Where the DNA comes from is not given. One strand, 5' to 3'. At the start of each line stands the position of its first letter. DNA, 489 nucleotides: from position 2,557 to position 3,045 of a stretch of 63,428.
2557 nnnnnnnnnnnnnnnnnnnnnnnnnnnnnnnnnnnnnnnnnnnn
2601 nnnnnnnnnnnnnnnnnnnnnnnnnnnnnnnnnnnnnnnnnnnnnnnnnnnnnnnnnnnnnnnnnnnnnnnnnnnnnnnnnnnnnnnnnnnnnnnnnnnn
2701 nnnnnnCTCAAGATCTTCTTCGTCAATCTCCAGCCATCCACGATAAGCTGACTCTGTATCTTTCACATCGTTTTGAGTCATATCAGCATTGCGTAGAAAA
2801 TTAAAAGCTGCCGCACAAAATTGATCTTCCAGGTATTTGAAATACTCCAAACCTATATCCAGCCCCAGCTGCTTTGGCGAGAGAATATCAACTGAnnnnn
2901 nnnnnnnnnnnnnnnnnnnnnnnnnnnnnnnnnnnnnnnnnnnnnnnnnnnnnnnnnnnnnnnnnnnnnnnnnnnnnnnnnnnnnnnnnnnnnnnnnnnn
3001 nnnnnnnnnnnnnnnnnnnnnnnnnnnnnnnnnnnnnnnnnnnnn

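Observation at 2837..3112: Orphan colicin-nuclease immunity gene beside the replicon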

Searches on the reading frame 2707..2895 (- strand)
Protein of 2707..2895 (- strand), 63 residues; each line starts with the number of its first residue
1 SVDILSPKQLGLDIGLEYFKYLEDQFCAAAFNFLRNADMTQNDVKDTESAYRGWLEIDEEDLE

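Call 17: search_dna_similar(query=window:2707-2895:-, collection=plasmids, mode=protein, max_rows=40, rows=spread, max_evalue=0.01)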
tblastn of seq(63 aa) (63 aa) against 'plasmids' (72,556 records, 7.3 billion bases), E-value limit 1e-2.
Records with a match: 68; places in all: 71; records where one place covers at least 80% of the query: 62.
Best place of each record, by identity: >=99% 55; 95-99% 5; 80-90% 6; 60-80% 2.
By first word of the organism name: Escherichia 61; Klebsiella 4; Shigella 2; Salmonella 1.
By predicted mobility (MOB-suite, as given by PLSDB): conjugative 65; mobilizable 2; non-mobilizable 1.
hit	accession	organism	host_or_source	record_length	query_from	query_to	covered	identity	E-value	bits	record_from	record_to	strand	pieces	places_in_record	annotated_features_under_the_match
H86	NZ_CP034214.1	Escherichia albertii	-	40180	1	63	100%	100.0%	9e-36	132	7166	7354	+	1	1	bacteriocin immunity protein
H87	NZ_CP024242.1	Escherichia coli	-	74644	1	63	100%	100.0%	9e-36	132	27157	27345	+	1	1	bacteriocin immunity protein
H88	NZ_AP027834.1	Escherichia coli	Homo sapiens,whole organism,feces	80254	1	63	100%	100.0%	9e-36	132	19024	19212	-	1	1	hypothetical protein | bacteriocin immunity protein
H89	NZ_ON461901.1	Shigella sonnei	-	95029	1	63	100%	100.0%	9e-36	132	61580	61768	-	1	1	hypothetical protein | bacteriocin immunity protein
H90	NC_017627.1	Escherichia coli 042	-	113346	1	63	100%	100.0%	9e-36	132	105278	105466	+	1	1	bacteriocin immunity protein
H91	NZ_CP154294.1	Klebsiella pneumoniae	pure culture,bile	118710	1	63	100%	100.0%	9e-36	132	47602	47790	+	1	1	bacteriocin immunity protein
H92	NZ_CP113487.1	Escherichia coli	Homo sapiens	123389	1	63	100%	100.0%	9e-36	132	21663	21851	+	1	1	bacteriocin immunity protein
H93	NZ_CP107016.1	Klebsiella pneumoniae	Homo sapiens,BALF,bronchoalveolar ...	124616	1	63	100%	100.0%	9e-36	132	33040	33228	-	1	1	bacteriocin immunity protein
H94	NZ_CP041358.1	Escherichia coli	Single isolate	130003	1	63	100%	100.0%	9e-36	132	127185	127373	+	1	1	bacteriocin immunity protein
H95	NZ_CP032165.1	Klebsiella pneumoniae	Homo sapiens,urine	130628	1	63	100%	100.0%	9e-36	132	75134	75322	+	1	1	bacteriocin immunity protein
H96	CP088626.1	Escherichia coli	Homo sapiens,blood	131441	1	63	100%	100.0%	9e-36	132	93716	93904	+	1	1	bacteriocin immunity protein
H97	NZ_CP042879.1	Escherichia coli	surface water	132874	1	63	100%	100.0%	9e-36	132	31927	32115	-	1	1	bacteriocin immunity protein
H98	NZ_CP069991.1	Escherichia coli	Homo sapiens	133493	1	63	100%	100.0%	9e-36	132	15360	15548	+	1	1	bacteriocin immunity protein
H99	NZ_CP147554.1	Escherichia coli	Homo sapiens,bloodstream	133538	1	63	100%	100.0%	9e-36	132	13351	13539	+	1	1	bacteriocin immunity protein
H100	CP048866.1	Escherichia coli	Homo sapiens,blood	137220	1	63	100%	100.0%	9e-36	132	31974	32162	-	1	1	bacteriocin immunity protein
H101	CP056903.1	Escherichia coli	culture,Wastewater influent sample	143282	1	63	100%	100.0%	9e-36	132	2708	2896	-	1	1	bacteriocin immunity protein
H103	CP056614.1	Escherichia coli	culture,Wastewater influent sample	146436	1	63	100%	100.0%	9e-36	132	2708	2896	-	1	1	bacteriocin immunity protein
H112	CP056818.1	Escherichia coli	culture,Wastewater effluent sample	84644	1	63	100%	100.0%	2e-35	131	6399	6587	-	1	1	hypothetical protein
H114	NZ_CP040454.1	Escherichia coli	Homo sapiens,culture,urinary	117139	1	63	100%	100.0%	3e-35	131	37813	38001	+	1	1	hypothetical protein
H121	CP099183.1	Escherichia coli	culture,Pooled sediment sample ...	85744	1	63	100%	88.9%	8e-31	118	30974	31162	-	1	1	hypothetical protein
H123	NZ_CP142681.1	Escherichia coli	goose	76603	19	63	71%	85.7%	1e-17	81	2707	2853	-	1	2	none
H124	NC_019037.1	Escherichia coli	-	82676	19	63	71%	85.7%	1e-17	81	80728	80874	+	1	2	none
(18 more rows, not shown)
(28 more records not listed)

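Call 18: get_annotated_region(hit=H112, flank=2500)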
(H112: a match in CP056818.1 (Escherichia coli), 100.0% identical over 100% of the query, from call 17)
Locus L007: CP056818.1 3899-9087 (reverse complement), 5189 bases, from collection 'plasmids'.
description: Escherichia coli strain RHBSTW-00147 plasmid pRHBSTW-00147_3, complete sequence
organism: Escherichia coli (NCBI taxid 562)
taxonomy: Bacteria; Pseudomonadota; Gammaproteobacteria; Enterobacterales; Enterobacteriaceae; Escherichia; Escherichia coli
host: -; source: culture,Wastewater effluent sample; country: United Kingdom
typing (MOB-suite, as given by PLSDB): conjugative; replicon IncK2/Z; relaxase MOBP; mating-pair formation MPF_I
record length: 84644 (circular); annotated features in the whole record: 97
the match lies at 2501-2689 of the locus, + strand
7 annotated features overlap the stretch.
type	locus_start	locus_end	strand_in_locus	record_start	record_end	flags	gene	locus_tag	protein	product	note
CDS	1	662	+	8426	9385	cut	-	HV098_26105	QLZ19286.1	plasmid segregation protein ParM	-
CDS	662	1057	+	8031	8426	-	-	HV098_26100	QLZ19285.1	plasmid partitioning/stability family protein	-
CDS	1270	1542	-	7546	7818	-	-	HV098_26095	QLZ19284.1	hypothetical protein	-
CDS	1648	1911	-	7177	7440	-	-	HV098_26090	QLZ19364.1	ribbon-helix-helix protein, CopG family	-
CDS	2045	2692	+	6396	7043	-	-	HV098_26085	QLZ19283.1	hypothetical protein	-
CDS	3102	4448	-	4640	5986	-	-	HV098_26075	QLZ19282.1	hypothetical protein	-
CDS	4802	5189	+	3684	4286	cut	-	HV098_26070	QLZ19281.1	proQ/FINO family protein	-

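Call 19: get_annotated_region(hit=H121, flank=2500)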
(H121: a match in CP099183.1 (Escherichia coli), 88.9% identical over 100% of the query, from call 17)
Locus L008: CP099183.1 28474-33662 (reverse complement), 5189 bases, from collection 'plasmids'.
description: Escherichia coli strain RHB21-E3-C02 plasmid unnamed2, complete sequence
organism: Escherichia coli (NCBI taxid 562)
taxonomy: Bacteria; Pseudomonadota; Gammaproteobacteria; Enterobacterales; Enterobacteriaceae; Escherichia; Escherichia coli
host: -; source: culture,Pooled sediment sample collected from floor of cattle farm; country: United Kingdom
typing (MOB-suite, as given by PLSDB): conjugative; replicon IncFIA,IncFIB,IncFII; relaxase MOBF; mating-pair formation MPF_F
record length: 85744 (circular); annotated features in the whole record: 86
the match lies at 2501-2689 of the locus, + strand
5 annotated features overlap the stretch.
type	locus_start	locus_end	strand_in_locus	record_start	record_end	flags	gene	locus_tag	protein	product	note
CDS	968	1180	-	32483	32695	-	-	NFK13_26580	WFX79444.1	hypothetical protein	-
CDS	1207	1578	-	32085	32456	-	-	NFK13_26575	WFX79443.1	hypothetical protein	-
CDS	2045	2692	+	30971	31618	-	-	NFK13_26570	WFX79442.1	hypothetical protein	-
CDS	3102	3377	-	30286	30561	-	-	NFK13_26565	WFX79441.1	type II toxin-antitoxin system RelE/ParE family toxin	-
CDS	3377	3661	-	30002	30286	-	-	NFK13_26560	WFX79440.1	ribbon-helix-helix domain-containing protein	-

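Call 20: get_annotated_region(hit=H124, flank=2500)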
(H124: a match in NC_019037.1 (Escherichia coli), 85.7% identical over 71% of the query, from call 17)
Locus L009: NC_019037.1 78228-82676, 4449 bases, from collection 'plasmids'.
description: Escherichia coli plasmid pChi7122-2, complete sequence
organism: Escherichia coli (NCBI taxid 562)
taxonomy: Bacteria; Pseudomonadota; Gammaproteobacteria; Enterobacterales; Enterobacteriaceae; Escherichia; Escherichia coli
host: -; source: -; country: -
typing (MOB-suite, as given by PLSDB): conjugative; replicon IncFIA,IncFIC; relaxase MOBF; mating-pair formation MPF_F
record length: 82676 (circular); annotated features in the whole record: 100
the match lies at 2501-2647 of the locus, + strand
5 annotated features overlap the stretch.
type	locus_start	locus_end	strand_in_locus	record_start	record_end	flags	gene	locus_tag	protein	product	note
CDS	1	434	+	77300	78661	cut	-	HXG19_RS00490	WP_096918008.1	MFS transporter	GO:0055085 - transmembrane transport [Evidence IEA]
CDS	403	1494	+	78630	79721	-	idnD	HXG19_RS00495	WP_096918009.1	L-idonate 5-dehydrogenase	-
CDS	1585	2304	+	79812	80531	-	-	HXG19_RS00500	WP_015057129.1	FadR/GntR family transcriptional regulator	-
CDS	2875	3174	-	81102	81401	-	-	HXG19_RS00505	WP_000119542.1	type II toxin-antitoxin system RelE/ParE family toxin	GO:0030541 - plasmid partitioning [Evidence IEA]; GO:0051290 - protein heterotetramerization [Evidence IEA]; GO:0009432 ...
CDS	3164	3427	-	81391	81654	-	-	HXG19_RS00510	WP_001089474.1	hypothetical protein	-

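Call 31: search_protein_families(library=pfam, proteins=[L007:2045-2692:+], max_evalue=0.1)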
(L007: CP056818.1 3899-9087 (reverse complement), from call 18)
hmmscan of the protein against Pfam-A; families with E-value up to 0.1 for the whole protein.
L007:2045-2692:+ (215 aa): 1 family
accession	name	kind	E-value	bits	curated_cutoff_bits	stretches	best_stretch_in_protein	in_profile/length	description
PF01381.28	HTH_3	-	0.012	16.1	23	1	5-35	1-31/55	Helix-turn-helix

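Call 58: get_annotated_region(hit=H114, flank=7000)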
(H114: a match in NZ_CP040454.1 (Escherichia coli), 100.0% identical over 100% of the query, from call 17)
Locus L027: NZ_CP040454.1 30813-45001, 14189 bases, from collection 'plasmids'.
description: Escherichia coli strain UPEC132 plasmid unnamed1, complete sequence
organism: Escherichia coli (NCBI taxid 562)
taxonomy: Bacteria; Pseudomonadota; Gammaproteobacteria; Enterobacterales; Enterobacteriaceae; Escherichia; Escherichia coli
host: -; source: Homo sapiens,culture,urinary; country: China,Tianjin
typing (MOB-suite, as given by PLSDB): conjugative; replicon IncFIA,IncFIB,IncFIC; relaxase MOBF,MOBP; mating-pair formation MPF_F
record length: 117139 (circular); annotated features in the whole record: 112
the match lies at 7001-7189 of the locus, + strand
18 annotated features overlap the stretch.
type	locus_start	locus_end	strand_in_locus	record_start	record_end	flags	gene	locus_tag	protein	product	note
CDS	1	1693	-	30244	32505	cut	-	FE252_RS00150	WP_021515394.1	TonB-dependent receptor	-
CDS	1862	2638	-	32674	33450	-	-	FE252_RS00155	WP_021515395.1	energy transducer TonB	-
CDS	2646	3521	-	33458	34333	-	-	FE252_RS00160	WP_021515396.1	ChaN family lipoprotein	-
CDS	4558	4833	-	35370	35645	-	-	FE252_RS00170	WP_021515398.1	type II toxin-antitoxin system RelE/ParE family toxin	GO:0030541 - plasmid partitioning [Evidence IEA]; GO:0051290 - protein heterotetramerization [Evidence IEA]; GO:0009432 ...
CDS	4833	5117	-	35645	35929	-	-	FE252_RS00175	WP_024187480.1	ribbon-helix-helix domain-containing protein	-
CDS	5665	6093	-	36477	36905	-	-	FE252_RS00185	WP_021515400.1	Exc2 family lipoprotein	-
CDS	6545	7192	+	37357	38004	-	-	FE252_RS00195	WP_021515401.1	hypothetical protein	-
CDS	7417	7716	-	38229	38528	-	-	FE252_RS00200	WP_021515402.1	type II toxin-antitoxin system RelE/ParE family toxin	GO:0030541 - plasmid partitioning [Evidence IEA]; GO:0051290 - protein heterotetramerization [Evidence IEA]; GO:0009432 ...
CDS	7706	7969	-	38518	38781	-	-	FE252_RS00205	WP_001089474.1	hypothetical protein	-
CDS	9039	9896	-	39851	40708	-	repA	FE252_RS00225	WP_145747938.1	incFII family plasmid replication initiator RepA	GO:0006276 - plasmid maintenance [Evidence IEA]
CDS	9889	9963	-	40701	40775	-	tap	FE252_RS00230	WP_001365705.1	RepA leader peptide Tap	GO:0006276 - plasmid maintenance [Evidence IEA]; GO:0031556 - transcriptional attenuation by ribosome [Evidence IEA]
CDS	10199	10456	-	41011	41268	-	-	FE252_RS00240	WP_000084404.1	replication regulatory protein RepA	-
CDS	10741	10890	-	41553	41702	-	-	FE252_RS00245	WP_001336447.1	Hok/Gef family protein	-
CDS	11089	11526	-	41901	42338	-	-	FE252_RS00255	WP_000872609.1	hypothetical protein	-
CDS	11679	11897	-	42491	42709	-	-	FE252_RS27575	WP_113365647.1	hypothetical protein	-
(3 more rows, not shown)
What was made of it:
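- The unrearranged backbone, repA / toxin-antitoxin pair / intact 215-aa gene, is seen in L027 (call 58).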
